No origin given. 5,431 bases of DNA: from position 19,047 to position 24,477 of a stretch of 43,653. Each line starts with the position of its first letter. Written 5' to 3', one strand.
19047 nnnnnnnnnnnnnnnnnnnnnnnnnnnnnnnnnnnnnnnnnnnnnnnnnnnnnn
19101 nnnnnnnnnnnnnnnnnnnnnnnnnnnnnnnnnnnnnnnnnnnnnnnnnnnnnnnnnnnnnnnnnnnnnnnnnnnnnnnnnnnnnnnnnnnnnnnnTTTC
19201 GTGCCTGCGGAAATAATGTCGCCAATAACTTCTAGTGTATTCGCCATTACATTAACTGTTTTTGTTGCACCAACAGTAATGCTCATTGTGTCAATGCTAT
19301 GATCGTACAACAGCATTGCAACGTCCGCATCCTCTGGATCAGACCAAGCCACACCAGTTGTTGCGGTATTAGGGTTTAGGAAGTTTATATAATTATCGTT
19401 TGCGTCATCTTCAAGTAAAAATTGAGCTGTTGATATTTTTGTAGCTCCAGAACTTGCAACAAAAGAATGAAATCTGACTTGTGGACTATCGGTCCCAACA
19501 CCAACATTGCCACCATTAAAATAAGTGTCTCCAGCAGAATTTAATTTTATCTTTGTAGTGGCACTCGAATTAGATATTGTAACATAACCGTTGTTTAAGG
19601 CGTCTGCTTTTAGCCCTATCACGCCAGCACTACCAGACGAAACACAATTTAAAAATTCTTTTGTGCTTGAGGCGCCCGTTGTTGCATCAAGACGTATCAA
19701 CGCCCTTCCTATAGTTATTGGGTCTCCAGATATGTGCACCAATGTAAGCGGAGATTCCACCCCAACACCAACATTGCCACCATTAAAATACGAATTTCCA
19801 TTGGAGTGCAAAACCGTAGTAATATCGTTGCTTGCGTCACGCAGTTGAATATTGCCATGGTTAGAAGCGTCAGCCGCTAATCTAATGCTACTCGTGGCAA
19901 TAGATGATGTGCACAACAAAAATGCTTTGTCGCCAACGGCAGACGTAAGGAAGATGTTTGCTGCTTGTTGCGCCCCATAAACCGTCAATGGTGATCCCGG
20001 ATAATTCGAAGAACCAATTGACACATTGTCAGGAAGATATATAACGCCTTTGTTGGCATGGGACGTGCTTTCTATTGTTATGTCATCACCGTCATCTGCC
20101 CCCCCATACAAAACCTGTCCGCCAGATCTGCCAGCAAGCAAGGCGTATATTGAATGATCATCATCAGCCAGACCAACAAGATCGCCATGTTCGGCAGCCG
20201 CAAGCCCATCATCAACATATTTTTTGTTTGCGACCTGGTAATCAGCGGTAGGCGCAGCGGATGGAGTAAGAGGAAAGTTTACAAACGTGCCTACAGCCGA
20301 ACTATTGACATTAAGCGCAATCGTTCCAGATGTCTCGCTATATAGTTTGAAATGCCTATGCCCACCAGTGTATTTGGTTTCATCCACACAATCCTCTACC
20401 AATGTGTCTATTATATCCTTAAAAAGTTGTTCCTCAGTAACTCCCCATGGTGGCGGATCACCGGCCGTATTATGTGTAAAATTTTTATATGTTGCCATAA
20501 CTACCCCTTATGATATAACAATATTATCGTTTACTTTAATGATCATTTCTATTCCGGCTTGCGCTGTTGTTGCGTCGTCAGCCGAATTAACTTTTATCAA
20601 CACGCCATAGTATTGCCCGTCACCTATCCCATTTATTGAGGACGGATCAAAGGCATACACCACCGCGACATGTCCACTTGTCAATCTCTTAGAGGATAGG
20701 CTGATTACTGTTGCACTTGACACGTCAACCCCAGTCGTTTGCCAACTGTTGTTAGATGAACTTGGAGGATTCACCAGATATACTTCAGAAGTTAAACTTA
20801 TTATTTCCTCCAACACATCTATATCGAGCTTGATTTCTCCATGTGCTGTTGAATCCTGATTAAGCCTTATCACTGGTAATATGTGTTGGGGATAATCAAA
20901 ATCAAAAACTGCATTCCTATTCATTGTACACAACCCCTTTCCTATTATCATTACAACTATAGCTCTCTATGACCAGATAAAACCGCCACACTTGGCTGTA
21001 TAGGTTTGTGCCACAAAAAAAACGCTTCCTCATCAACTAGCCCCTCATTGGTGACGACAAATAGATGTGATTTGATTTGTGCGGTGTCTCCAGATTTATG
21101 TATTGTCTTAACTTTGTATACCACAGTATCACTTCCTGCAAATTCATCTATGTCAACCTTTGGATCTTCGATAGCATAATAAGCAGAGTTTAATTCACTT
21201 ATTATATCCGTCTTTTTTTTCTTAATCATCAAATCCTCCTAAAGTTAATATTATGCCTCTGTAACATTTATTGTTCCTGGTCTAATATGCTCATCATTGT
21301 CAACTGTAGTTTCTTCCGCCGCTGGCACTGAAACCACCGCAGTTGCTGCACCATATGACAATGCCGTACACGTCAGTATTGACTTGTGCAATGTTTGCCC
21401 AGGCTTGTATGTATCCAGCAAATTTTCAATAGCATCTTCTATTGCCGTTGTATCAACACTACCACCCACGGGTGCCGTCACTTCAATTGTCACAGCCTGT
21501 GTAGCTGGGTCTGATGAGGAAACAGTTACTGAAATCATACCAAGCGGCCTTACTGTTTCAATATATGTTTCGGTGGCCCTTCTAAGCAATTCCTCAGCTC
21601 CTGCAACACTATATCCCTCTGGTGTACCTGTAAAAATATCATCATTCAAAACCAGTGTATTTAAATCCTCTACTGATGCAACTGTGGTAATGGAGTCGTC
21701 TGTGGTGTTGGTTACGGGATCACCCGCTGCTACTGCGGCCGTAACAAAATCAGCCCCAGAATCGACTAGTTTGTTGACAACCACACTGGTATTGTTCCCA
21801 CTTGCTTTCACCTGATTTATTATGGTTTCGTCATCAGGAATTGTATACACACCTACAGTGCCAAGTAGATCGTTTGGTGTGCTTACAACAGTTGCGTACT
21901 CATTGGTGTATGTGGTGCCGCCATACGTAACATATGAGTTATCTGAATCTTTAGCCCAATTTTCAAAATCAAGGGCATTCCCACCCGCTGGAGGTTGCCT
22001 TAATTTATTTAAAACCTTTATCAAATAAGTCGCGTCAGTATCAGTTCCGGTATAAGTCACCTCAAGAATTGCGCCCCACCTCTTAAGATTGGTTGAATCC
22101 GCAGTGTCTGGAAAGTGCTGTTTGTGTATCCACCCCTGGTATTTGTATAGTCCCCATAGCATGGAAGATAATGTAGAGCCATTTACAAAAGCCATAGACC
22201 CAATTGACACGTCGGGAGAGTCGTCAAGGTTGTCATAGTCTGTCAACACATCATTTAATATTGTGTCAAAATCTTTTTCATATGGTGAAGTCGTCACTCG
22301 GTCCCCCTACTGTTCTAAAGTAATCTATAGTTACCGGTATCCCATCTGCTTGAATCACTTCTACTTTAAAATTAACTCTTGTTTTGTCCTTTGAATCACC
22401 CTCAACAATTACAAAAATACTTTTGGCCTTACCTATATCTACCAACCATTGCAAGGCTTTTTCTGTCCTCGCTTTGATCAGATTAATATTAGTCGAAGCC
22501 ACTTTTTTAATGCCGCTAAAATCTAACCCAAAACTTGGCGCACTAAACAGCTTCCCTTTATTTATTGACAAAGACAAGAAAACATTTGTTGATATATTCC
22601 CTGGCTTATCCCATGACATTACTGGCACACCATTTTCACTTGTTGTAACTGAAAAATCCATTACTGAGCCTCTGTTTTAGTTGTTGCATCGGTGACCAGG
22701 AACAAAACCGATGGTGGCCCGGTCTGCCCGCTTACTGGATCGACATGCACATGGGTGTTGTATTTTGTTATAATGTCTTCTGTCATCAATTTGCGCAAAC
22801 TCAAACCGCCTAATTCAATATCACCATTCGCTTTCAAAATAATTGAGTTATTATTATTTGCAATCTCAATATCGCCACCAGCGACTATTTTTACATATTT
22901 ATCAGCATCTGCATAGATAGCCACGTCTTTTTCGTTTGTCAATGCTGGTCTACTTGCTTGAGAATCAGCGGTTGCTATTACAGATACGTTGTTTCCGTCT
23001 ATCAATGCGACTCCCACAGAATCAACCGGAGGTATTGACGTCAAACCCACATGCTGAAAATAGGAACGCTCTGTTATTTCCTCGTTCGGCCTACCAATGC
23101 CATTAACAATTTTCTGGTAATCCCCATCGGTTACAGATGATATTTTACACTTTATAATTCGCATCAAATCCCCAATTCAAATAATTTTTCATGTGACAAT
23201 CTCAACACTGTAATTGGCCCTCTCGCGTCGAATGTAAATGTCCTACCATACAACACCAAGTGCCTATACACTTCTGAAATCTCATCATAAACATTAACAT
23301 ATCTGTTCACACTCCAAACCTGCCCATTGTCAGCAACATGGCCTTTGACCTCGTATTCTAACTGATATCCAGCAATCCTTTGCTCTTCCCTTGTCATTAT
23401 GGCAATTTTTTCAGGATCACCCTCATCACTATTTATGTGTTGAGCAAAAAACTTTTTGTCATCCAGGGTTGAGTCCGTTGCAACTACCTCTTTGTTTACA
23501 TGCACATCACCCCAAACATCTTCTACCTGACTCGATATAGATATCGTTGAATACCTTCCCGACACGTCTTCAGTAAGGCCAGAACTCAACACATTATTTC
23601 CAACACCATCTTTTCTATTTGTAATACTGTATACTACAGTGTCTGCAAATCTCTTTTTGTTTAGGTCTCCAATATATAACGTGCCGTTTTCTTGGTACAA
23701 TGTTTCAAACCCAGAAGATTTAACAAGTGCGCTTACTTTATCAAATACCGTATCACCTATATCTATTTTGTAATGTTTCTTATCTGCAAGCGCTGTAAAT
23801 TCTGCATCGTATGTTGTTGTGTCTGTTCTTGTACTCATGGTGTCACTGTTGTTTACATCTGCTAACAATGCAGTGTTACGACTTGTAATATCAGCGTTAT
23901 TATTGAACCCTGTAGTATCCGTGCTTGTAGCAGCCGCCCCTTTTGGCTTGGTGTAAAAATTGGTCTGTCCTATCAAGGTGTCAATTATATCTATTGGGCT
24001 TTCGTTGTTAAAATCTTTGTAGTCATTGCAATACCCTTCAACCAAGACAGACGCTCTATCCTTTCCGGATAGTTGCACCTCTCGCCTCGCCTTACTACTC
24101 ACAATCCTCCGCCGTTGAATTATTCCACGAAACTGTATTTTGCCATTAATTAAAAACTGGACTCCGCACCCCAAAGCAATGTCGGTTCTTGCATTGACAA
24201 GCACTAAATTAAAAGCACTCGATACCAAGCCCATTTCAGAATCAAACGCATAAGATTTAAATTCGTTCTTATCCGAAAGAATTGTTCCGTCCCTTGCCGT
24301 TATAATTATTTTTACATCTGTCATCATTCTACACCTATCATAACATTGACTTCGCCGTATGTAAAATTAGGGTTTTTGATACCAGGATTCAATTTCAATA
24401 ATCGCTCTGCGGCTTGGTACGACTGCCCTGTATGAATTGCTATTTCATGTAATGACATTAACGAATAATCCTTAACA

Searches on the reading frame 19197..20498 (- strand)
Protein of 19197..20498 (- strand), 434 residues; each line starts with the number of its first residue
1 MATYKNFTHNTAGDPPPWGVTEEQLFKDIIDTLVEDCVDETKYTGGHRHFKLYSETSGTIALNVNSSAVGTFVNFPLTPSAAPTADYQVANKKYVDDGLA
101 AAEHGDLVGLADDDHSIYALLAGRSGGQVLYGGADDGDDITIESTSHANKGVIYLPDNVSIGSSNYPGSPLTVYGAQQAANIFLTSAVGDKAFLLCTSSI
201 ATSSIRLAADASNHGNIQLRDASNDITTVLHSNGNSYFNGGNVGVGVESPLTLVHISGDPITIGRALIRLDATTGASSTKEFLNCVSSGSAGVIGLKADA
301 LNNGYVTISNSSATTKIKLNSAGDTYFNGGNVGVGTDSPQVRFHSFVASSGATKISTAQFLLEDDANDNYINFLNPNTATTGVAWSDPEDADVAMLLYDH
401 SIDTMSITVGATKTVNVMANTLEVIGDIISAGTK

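Call 26: find_homologous_proteins(query=window:19197-20498:-, max_evalue=0.00001)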
Query window:19197-20498:- (434 aa): 35 proteins with E <= 0.00001 among 8000 candidates.
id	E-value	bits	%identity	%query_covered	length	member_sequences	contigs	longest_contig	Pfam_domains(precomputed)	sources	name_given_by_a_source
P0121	1.6e-280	948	100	100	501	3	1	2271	-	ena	-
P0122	2.0e-27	115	59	16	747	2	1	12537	PF10983.14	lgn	-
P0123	1.4e-21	95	62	19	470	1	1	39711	-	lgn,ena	-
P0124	8.4e-18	83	50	15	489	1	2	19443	PF21722.5,PF18338.8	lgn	-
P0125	8.6e-16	76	68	9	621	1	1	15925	-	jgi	-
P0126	2.5e-15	75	36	40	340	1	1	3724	-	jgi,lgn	jgi:hypothetical protein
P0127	2.0e-12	65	29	38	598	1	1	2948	-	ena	-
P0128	3.7e-12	64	58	14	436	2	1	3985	-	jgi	jgi:hypothetical protein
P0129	4.4e-12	64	48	21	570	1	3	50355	PF26696.1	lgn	-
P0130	5.0e-12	64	52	20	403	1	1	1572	-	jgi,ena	-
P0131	2.1e-11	62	29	43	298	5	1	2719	-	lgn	-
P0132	2.2e-11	62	29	42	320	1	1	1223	-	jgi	jgi:hypothetical protein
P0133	4.6e-11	61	63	13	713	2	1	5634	-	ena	-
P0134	6.6e-11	60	44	28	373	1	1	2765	-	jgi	-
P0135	2.2e-10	58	58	13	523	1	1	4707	-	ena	-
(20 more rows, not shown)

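Call 27: find_encoding_contigs(protein=P0121, flank=5000)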
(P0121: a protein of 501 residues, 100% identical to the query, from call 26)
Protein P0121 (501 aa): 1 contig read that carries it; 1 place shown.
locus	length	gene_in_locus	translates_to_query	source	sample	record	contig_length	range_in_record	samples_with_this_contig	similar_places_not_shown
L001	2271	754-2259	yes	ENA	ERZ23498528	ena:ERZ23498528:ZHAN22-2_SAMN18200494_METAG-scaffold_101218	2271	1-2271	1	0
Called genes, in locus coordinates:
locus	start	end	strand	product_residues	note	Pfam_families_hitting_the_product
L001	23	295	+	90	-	-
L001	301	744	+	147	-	-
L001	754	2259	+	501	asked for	-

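Call 52: find_related_loci(query=window:19197-20498:-, collection=viral_contigs, flank=6000)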
Query window:19197-20498:- (434 aa) in viral_contigs; peptide patterns used: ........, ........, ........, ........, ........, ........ (x = any residue, [..] = any of these).
122 stretches matched a pattern; 92 encode a relative of the query (tblastn E <= 1e-3); the best 80 are kept; 80 distinct loci.
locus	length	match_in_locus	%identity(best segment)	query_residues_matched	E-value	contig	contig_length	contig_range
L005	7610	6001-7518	35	217-411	1e-15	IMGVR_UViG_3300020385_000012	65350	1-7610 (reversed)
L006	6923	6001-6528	32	159-360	1e-14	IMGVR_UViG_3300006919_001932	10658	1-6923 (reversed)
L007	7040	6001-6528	32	159-360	1e-14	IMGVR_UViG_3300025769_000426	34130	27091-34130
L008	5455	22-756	28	159-355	8e-14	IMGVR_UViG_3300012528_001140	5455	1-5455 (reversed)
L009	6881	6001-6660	30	205-405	3e-12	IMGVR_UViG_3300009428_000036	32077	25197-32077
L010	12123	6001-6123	66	70-110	2e-11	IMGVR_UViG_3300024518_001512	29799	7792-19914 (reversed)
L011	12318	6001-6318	37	69-166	1e-10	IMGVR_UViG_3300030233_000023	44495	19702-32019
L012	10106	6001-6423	30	214-373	2e-10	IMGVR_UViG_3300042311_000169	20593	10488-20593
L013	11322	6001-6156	56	69-117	1e-10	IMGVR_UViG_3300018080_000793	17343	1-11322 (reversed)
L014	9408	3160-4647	30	165-380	3e-10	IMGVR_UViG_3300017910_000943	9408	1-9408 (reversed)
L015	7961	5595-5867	31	184-344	6e-10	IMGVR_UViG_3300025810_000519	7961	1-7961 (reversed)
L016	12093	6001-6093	77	69-99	5e-10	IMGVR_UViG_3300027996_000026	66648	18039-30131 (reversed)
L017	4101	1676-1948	31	184-344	5e-10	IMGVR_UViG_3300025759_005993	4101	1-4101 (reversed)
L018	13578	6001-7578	31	158-417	5e-10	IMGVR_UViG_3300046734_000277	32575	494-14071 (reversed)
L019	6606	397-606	44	29-97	7e-10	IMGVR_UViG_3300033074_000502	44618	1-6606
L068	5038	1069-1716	29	159-339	1e-7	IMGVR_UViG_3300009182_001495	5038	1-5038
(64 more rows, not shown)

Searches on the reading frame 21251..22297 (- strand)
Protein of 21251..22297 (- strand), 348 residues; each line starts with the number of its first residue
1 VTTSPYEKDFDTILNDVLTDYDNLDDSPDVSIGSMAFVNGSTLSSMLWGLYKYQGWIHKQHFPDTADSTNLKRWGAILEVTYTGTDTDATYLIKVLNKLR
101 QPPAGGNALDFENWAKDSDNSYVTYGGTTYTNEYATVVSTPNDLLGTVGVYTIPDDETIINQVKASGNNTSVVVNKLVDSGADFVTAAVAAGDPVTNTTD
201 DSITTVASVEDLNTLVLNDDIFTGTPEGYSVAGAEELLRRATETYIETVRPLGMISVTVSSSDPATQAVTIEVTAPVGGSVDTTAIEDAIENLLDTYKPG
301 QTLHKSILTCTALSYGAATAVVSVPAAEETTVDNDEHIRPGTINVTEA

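Call 10: search_protein_families(library=phrogs, proteins=[window:21251-22297:-], max_evalue=0.001)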
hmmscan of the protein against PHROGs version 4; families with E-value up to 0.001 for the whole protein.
window:21251-22297:- (348 aa): 3 families
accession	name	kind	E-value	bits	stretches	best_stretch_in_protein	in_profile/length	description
phrog_6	-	tail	7.5e-16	58.9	2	5-81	66-144/548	baseplate wedge subunit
phrog_2103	-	tail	3.6e-10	40.6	1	9-79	7-77/162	baseplate protein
phrog_1608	-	tail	2.1e-08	34.9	0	240-344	76-187/192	tail protein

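Call 53: find_related_loci(query=window:21251-22297:-, collection=viral_contigs, flank=8000)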
Query window:21251-22297:- (348 aa) in viral_contigs; peptide patterns used: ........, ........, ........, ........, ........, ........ (x = any residue, [..] = any of these).
17 stretches matched a pattern, but none encodes a relative of the query by tblastn (E <= 1e-3).

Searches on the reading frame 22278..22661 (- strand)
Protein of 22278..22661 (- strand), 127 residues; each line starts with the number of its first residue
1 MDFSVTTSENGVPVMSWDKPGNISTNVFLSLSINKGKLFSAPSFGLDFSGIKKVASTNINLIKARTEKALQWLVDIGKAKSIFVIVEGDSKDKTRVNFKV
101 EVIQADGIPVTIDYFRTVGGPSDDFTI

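Call 10: search_protein_families(library=phrogs, proteins=[window:22278-22661:-], max_evalue=0.001)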
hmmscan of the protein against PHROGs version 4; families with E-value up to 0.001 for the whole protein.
window:22278-22661:- (127 aa): 1 family
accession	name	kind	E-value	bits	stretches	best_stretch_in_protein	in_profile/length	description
phrog_180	-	tail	3.5e-06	27.7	1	53-111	79-135/148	baseplate wedge subunit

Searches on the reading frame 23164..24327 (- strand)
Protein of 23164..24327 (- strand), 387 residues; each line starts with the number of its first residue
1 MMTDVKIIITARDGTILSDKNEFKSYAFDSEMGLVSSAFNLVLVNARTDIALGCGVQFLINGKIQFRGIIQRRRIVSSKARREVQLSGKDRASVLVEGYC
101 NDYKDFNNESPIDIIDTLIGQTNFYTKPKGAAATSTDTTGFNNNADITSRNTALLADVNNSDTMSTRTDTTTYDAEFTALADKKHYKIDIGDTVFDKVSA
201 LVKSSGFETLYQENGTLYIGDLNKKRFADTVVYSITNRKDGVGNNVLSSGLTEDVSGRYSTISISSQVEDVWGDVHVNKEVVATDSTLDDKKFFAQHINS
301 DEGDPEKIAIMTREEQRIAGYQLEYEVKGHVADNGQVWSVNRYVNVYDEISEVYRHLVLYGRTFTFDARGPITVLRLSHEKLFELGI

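Call 10: search_protein_families(library=phrogs, proteins=[window:23164-24327:-], max_evalue=0.001)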
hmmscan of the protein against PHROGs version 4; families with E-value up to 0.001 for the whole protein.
window:23164-24327:- (387 aa): 2 families
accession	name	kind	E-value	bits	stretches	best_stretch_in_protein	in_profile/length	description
phrog_177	-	tail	1.1e-27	98.1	2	183-378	212-407/623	baseplate hub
phrog_9932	-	unknown function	0.00018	22.5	1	322-383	51-113/155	-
